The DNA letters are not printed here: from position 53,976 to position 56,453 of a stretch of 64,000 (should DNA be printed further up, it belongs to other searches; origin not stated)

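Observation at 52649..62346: Uncharacterised cytoplasmic pathway block downstream of PUL-2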

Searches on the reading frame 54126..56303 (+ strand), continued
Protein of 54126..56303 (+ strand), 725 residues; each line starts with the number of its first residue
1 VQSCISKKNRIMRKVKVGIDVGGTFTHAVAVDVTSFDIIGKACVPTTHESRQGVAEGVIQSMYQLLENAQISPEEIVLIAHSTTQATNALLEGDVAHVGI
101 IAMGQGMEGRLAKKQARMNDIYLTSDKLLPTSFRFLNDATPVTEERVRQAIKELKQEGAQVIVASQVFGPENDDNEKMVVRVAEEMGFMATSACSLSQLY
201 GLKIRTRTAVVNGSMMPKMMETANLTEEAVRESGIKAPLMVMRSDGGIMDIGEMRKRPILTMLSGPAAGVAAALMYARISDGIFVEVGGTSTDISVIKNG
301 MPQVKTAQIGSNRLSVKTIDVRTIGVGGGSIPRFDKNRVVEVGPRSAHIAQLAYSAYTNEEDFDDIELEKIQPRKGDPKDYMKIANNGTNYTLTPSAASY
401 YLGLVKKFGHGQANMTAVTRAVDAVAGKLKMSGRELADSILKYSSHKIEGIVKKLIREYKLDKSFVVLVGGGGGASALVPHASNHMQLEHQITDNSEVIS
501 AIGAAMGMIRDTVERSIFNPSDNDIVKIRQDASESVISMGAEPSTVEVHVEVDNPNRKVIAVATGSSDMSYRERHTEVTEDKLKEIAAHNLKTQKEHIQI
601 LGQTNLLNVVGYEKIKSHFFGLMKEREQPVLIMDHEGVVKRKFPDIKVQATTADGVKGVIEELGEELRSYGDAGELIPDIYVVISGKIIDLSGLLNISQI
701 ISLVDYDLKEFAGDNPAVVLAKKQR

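Call 18: find_encoding_contigs(protein=P0105, flank=10000, max_places=2)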
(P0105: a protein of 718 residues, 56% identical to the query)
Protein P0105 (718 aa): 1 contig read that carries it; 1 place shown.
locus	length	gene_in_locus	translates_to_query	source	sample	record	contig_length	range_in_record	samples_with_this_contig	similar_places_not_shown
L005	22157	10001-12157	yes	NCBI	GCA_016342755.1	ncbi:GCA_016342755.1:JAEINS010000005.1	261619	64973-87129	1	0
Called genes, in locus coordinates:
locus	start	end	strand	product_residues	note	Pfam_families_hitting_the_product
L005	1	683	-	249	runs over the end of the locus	-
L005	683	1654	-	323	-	PF19572:PorV (faint)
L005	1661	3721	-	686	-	-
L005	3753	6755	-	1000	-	PF13620:CarboxypepD_reg, PF13715:CarbopepD_reg_2, PF07715:Plug, PF14905:OMP_b-brl_3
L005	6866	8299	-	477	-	PF18962:Por_Secre_tail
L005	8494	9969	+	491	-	-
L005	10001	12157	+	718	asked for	PF01869:BcrAD_BadFG (faint), PF05378:Hydant_A_N, PF01968:Hydantoinase_A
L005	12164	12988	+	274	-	PF12831:FAD_oxidored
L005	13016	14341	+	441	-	PF00890:FAD_binding_2 (weak), PF01134:GIDA (weak), PF01266:DAO (weak), PF07992:Pyr_redox_2 (weak), PF12831:FAD_oxidored, PF13450:NAD_binding_8 (weak)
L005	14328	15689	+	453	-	PF00702:Hydrolase (faint)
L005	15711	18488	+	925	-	PF01074:Glyco_hydro_38N, PF09261:Alpha-mann_mid, PF07748:Glyco_hydro_38C, PF17677:Glyco_hydro38C2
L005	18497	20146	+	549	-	PF09992:NAGPA, PF25275:Golvesin_C, PF18962:Por_Secre_tail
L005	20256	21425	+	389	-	PF07221:GlcNAc_2-epim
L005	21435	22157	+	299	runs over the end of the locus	PF14488:DUF4434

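Call 22: search_solved_structures(query=window:54126-56303:+, max_evalue=0.001)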
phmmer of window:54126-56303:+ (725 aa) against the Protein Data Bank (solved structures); distinct sequences matched with E-value up to 0.001: 6.
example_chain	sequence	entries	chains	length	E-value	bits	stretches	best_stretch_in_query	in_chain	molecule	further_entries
7hk5_A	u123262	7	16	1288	4e-33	118.1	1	16-348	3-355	N-methylhydantoinase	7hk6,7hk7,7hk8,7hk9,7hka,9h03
6yra_A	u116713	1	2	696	1.3e-25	93.2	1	14-348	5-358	5-oxoprolinase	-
5l9w_B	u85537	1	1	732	2.3e-16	62.7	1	17-348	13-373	Acetophenone carboxylase gamma subunit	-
5svb_B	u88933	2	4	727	1.4e-13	53.5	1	17-347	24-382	Acetone carboxylase beta subunit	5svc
5m45_B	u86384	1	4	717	6.9e-13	51.2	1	17-347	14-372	Acetone carboxylase beta subunit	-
5l9w_b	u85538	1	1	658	4.4e-08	35.3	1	202-350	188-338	Acetophenone carboxylase alpha subunit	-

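Call 27: find_related_loci(query=A1, collection=genome_contigs, flank=10000)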
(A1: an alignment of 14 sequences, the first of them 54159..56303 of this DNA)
Query A1 (714 aa) in genome_contigs; peptide patterns used: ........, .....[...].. (x = any residue, [..] = any of these).
600 stretches matched a pattern (row limit reached: there are more); 544 encode a relative of the query (tblastn E <= 1e-3); the best 80 are kept; 80 distinct loci.
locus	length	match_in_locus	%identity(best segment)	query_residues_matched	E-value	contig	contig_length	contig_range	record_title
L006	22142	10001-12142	74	1-714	0e+0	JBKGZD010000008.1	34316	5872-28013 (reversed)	MAG: Bacteroidales bacterium isolate C4M09_5 NODE_200_length_34316_cov_33.900382, whole genome shotgun sequence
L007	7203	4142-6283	68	1-714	0e+0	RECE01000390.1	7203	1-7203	MAG: Bacteroidetes bacterium isolate DLM2.Bin11 NODE_17432_length_7203_cov_26.3483, whole genome shotgun sequence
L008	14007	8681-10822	68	1-714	0e+0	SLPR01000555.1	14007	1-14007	MAG: Bacteroidales bacterium isolate CSSed165cm_502 CSSed16-5cm-13775, whole genome shotgun sequence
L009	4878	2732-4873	68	1-714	0e+0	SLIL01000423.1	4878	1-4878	MAG: Bacteroidales bacterium isolate CSSed165cm_199 CSSed16-5cm-90576, whole genome shotgun sequence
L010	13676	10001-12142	68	1-714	0e+0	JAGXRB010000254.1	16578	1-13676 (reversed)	MAG: Bacteroidetes bacterium isolate CROMO_A_64 c_000000706252, whole genome shotgun sequence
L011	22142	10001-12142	68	1-714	0e+0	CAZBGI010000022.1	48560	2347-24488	MAG TPA_asm: uncultured Bacteroidales bacterium isolate SRP252850_co1_28 genome assembly, contig: NODE_1026_length_48560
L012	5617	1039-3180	68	1-714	0e+0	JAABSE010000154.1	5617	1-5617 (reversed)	MAG: Sphingobacteriia bacterium isolate S10.Bin064 NODE_154_length_5617_cov_18.5796, whole genome shotgun sequence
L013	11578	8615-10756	67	1-714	0e+0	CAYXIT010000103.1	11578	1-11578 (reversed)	MAG TPA_asm: uncultured Bacteroidales bacterium isolate binchicken_co405_345 genome assembly, contig: NODE_8427_length_1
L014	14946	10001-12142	67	1-714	0e+0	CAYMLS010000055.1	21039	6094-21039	MAG TPA_asm: uncultured Bacteroidales bacterium isolate SRP332253_co1_159 genome assembly, contig: NODE_3986_length_2103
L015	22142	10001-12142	67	1-714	0e+0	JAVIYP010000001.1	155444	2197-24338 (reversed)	MAG: Bacteroidales bacterium isolate Mx-sat NODE_1_length_155444_cov_2.04698_ID_29, whole genome shotgun sequence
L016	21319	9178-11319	67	1-714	0e+0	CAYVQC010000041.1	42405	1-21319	MAG TPA_asm: uncultured Bacteroidales bacterium isolate SRP252850_co1_394 genome assembly, contig: NODE_1378_length_4240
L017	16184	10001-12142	68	1-714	0e+0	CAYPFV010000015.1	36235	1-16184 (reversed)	MAG TPA_asm: uncultured Bacteroidales bacterium isolate SRP252850_co1_359 genome assembly, contig: NODE_1842_length_3623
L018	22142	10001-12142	66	1-714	0e+0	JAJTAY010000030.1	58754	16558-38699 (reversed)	MAG: Bacteroidia bacterium isolate MH_R1_16 k141_2403, whole genome shotgun sequence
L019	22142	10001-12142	65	1-714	0e+0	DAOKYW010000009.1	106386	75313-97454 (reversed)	MAG TPA_asm: Bacteroidales bacterium isolate AMR_MDS_0034 NODE_112_length_106386_cov_57.167402, whole genome shotgun seq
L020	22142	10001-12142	66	1-714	0e+0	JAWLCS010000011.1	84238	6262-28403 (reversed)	MAG: Bacteroidales bacterium isolate 15dZY3.bin.68 NODE_503_length_84238_cov_23.007143, whole genome shotgun sequence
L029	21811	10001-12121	60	2-710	0e+0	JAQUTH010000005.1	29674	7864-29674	MAG: Flavobacteriales bacterium isolate STD2_115 NODE_5477_length_29674_cov_2.839070_Sandtown_D2, whole genome shotgun s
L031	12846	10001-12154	56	1-714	0e+0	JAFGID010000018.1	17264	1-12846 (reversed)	MAG: Ignavibacteriales bacterium isolate Zod_Metabat.179 k87_643859, whole genome shotgun sequence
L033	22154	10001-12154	57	1-714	0e+0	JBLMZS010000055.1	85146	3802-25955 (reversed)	MAG: Bacteroidota bacterium isolate MAG197 PRJNA951521_bin54_renamed_54, whole genome shotgun sequence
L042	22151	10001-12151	56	1-714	0e+0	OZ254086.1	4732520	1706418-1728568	MAG: Calditrichales bacterium isolate 9af047bb-fff5-47c5-8bde-b903f089fbd6 genome assembly, chromosome: 1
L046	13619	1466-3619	55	1-714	0e+0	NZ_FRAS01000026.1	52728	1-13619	Hymenobacter psychrotolerans DSM 18569, whole genome shotgun sequence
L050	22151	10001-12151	53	2-714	0e+0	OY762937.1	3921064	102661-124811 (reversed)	MAG: Ignavibacteriaceae bacterium isolate 77385eac-16a0-46d9-9606-3f30544cc643 genome assembly, chromosome: 1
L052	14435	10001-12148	55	2-714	0e+0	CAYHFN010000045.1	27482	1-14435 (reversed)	MAG TPA_asm: uncultured Chitinophagaceae bacterium isolate ERP119702_co1_35 genome assembly, contig: NODE_1739_length_27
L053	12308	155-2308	55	1-714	0e+0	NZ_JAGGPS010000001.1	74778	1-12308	Hymenobacter sp. ISL-91 ISL91_2, whole genome shotgun sequence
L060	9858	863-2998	54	2-712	0e+0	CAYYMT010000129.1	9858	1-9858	MAG TPA_asm: uncultured bacterium isolate SRP332253_co1_229 genome assembly, contig: NODE_11538_length_9858_cov_5.800163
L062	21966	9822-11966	56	1-710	0e+0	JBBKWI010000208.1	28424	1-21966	MAG: Candidatus Sericytochromatia bacterium isolate metabat_bins.305 k119_3114756, whole genome shotgun sequence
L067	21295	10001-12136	56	7-714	0e+0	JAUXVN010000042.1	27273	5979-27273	MAG: Ignavibacteria bacterium isolate C15_concoct.bin.94 C15_k141_429669, whole genome shotgun sequence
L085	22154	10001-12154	54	1-714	0e+0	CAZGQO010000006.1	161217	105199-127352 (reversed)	MAG TPA_asm: uncultured Ignavibacteriaceae bacterium isolate binchicken_co30_104 genome assembly, contig: NODE_113_lengt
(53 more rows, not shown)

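Call 72: predict_structure(alignment_id=A3)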
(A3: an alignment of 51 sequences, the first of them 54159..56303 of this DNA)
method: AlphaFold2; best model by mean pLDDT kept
length: 714 residues; sequences in the alignment: 51
mean_pLDDT: 82.4   pTM: 0.77
mean pLDDT of the five models: 82.4, 81.8, 79.8, 78.5, 74.4
residues with pLDDT >= 90: 211; 70-90: 408; 50-70: 79; < 50: 16
segments of 3 or more residues with pLDDT < 50: 296-303, 558-564
pLDDT, mean of each block of 10 residues (from residue 1): 83 82 79 67 76 89 87 77 88 88 83 76 91 95 95 82 89 92 66 81 83 81 82 83 76 82 78 88 84 57 61 88 92 81 86 92 87 91 93 78 91 95 96 93 87 84 89 93 87 79 66 75 69 67 59 54 61 85 90 89 83 86 79 90 92 85 82 81 78 80 91 82
secondary structure, 60 per line:
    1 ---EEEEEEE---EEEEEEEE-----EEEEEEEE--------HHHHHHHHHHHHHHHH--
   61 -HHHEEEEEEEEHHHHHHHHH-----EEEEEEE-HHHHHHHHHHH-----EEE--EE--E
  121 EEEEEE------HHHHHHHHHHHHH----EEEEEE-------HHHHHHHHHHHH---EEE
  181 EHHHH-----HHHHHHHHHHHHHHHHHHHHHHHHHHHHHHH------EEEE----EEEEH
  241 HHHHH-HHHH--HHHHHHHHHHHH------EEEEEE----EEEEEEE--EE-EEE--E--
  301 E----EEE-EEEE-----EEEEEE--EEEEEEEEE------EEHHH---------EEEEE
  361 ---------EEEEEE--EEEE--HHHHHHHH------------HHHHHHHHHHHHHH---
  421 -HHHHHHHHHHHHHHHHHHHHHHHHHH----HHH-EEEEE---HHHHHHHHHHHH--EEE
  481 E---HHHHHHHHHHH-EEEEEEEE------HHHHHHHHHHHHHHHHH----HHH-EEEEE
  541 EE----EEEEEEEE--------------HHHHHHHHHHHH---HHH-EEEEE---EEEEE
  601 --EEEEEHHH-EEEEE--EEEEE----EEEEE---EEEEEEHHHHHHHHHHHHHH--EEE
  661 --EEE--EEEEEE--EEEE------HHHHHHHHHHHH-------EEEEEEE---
elements in order (helices of 4 or more, strands of 3 or more residues): E4-10 E14-21 E27-34 H43-58 E65-72 H73-81 E87-93 H95-105 E111-113 E120-126 H133-145 E150-155 H163-174 E178-181 H182-185 H191-221 E228-231 E236-239 H240-245 H247-250 H253-264 E271-276 E281-287 E293-295 E306-308 E310-313 E319-324 E327-335 E356-360 E370-375 E378-381 H384-391 H404-417 H422-447 E456-460 H464-475 E478-481 H485-495 E497-504 H511-527 E536-542 E547-554 H569-580 E588-592 E596-600 E603-607 E612-616 E619-623 E628-632 E636-641 H642-655 E658-660 E663-665 E668-673 E676-679 H686-697 E705-711

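Call 74: fold_search(model_id=the predicted structure, library=pdb)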
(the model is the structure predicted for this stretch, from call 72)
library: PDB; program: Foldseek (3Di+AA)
matches with E <= 10: 1545; with E <= 0.001: 176
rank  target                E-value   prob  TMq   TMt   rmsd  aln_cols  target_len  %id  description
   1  5svc_B                3.8e-30  1.00  0.58  0.59   6.1       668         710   18  Mechanism of ATP-Dependent Acetone Carboxylation, Acetone Carboxylase nucleotide-free structure (released 2017-08-09)
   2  9h03_A                9.6e-30  1.00  0.53  0.32  16.5       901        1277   16  NMHase, dihydrouridine, 2.1A, CC_mask=0.7859 (released 2025-10-15)
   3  5m45_B                2.0e-29  1.00  0.57  0.58   6.6       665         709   18  Structure of Acetone Carboxylase purified from Xanthobacter autotrophicus (released 2017-08-09)
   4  5l9w_b                4.0e-28  1.00  0.57  0.62   6.2       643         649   17  Crystal structure of the Apc core complex (released 2017-01-18)
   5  5svb_B                3.6e-27  1.00  0.52  0.52  10.9       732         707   16  Mechanism of ATP-Dependent Acetone Carboxylation, Acetone Carboxylase AMP bound structure (released 2017-08-09)
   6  5l9w_B                5.7e-27  1.00  0.51  0.51   7.8       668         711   19  Crystal structure of the Apc core complex (released 2017-01-18)
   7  6yra_A                2.7e-22  1.00  0.47  0.49  13.5       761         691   18  Crystal structure of ATP-dependent caprolactamase from Pseudomonas jessenii (released 2021-04-21)
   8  9gai_D                2.9e-08  1.00  0.23  0.57  10.8       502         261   11  3-methylbenzoyl-CoA reductase from Thauera chlorobenzoica (MbdONPQ) (released 2026-02-18)
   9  1hux_A                3.9e-08  1.00  0.24  0.59  11.5       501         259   10  CRYSTAL STRUCTURE OF THE ACIDAMINOCOCCUS FERMENTANS (R)-2-HYDROXYGLUTARYL-COA DEHYDRATASE COMPONENT A (released 2001-03-21)
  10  3cet_B                1.7e-07  1.00  0.26  0.52  14.5       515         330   10  Crystal structure of the pantheonate kinase-like protein Q6M145 at the resolution 1.8 A. Northeast Structural Genomics (released 2008-03-18)
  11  3cet_A                3.5e-07  1.00  0.22  0.47  12.0       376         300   12  Crystal structure of the pantheonate kinase-like protein Q6M145 at the resolution 1.8 A. Northeast Structural Genomics (released 2008-03-18)
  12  9gba_D                4.1e-07  1.00  0.23  0.58  10.4       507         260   10  3-methylbenzoyl-CoA reductase from Thauera chlorobenzoica (MbdONPQ) + AMPPNP (released 2026-02-18)
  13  3h45_D                4.1e-07  1.00  0.26  0.35  14.2       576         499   10  Glycerol Kinase H232E with Ethylene Glycol (released 2009-06-02)
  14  3h3n_O                4.6e-07  1.00  0.27  0.36  13.1       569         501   13  Glycerol Kinase H232R with Glycerol (released 2009-06-02)
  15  3h45_C                5.1e-07  1.00  0.26  0.35  16.0       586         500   11  Glycerol Kinase H232E with Ethylene Glycol (released 2009-06-02)
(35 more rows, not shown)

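Call 79: search_protein_families(library=pfam, proteins=[L003:13168-14532:-, L031:4760-6103:+, L060:7938-9443:+, L067:7353-8369:-, L050:19514-22151:+, L046:8249-8815:-, L052:1657-3717:-, L085:13738-15660:+, L029:4055-5377:+, L042:6410-8209:-], max_evalue=0.01)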
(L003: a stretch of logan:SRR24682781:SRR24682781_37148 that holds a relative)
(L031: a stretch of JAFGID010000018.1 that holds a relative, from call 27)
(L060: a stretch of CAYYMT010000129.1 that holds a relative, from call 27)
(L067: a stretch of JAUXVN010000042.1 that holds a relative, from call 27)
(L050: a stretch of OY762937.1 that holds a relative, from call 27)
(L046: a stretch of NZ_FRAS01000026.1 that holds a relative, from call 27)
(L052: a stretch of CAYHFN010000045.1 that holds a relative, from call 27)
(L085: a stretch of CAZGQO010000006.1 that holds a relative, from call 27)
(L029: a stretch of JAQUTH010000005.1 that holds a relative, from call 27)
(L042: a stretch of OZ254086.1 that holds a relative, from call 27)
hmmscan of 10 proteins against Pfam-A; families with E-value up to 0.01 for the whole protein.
L003:13168-14532:- (454 aa): 0 families

L031:4760-6103:+ (447 aa): 0 families

L060:7938-9443:+ (501 aa): 3 families
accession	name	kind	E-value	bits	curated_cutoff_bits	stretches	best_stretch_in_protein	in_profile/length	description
PF00144.29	Beta-lactamase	-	8.4e-48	163.7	27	1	21-378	2-313/329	Beta-lactamase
PF18962.6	Por_Secre_tail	-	2.7e-10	40.8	27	1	422-497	1-73/75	Secretion system C-terminal sorting domain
PF13860.13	FlgD_ig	-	0.0075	16.7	27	0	440-476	21-58/79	FlgD Ig-like domain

L067:7353-8369:- (338 aa): 2 families
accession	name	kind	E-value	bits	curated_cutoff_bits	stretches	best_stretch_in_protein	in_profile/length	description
PF02873.21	MurB_C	-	1.5e-25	89.7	27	1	215-337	2-98/99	UDP-N-acetylenolpyruvoylglucosamine reductase, C-terminal domain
PF01565.28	FAD_binding_4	-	1.2e-22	80.6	26.4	1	23-147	3-132/139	FAD binding domain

L050:19514-22151:+ (879 aa): 2 families
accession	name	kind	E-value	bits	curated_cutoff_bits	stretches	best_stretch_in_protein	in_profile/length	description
PF19313.5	DUF5916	-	3.2e-52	178.5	22.6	1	240-877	6-555/572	Domain of unknown function (DUF5916)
PF06452.16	CBM9_1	-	4.5e-05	23.9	23.4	1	42-201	1-150/185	Carbohydrate family 9 binding domain-like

L046:8249-8815:- (188 aa): 0 families

L052:1657-3717:- (686 aa): 0 families

L085:13738-15660:+ (640 aa): 4 families
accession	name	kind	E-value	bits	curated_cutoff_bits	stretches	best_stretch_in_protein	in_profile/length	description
PF25275.1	Golvesin_C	-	2.2e-15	57.3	31.6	1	415-539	3-131/132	Golvesin C-terminal domain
PF02156.21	Glyco_hydro_26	-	3.4e-12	46.8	20.2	1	106-206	139-243/311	Glycosyl hydrolase family 26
PF18962.6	Por_Secre_tail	-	1.3e-06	29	27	1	561-633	2-70/75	Secretion system C-terminal sorting domain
PF17957.7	Big_7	-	4.7e-05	24.4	24.1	1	336-385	18-69/70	Bacterial Ig domain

L029:4055-5377:+ (440 aa): 2 families
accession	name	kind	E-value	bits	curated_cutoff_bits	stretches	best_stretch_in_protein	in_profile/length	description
PF16373.10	DUF4985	-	3.2e-33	115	39.3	1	310-436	2-114/114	Domain of unknown function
PF02638.21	GHL10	-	3.3e-12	46.6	27.9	1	41-294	15-237/311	Glycosyl hydrolase-like 10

L042:6410-8209:- (599 aa): 13 families
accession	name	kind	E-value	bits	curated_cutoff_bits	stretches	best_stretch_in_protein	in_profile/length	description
PF12831.13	FAD_oxidored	-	1.7e-99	334.4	27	1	6-450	1-416/416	FAD dependent oxidoreductase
PF01266.30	DAO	-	5.8e-08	33.1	27.9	1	6-47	1-43/353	FAD dependent oxidoreductase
PF01134.28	GIDA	-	4.4e-06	26.4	22.1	1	6-35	1-30/391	Glucose inhibited division protein A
PF03486.20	HI0933_like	-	8.1e-06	25.9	50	1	6-48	2-44/244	HI0933-like protein Rossmann domain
PF13450.12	NAD_binding_8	-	1.8e-05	25.3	21.9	1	9-47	1-39/68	NAD(P)-binding Rossmann-like domain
PF07992.20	Pyr_redox_2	-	2.2e-05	24.4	26.1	1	6-41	2-38/291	Pyridine nucleotide-disulphide oxidoreductase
PF00890.30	FAD_binding_2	-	6.3e-05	22.8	20.4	1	6-46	1-41/414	FAD binding domain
PF01262.27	AlaDh_PNT_C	-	0.00012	22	23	1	5-34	29-58/214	Alanine dehydrogenase/PNT, C-terminal domain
PF00395.25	SLH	-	0.00026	21.4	20.8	0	459-508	1-43/44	S-layer homology domain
PF00070.33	Pyr_redox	-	0.0011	19.9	22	1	7-40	2-35/82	Pyridine nucleotide-disulphide oxidoreductase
PF01946.23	Thi4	-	0.0019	18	26.2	1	5-44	18-58/235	Thi4 family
PF01494.25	FAD_binding_3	-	0.0062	16.2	22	0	5-39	2-36/349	FAD binding domain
PF13738.12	Pyr_redox_3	-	0.0098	15.6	30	0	6-35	166-195/305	Pyridine nucleotide-disulphide oxidoreductase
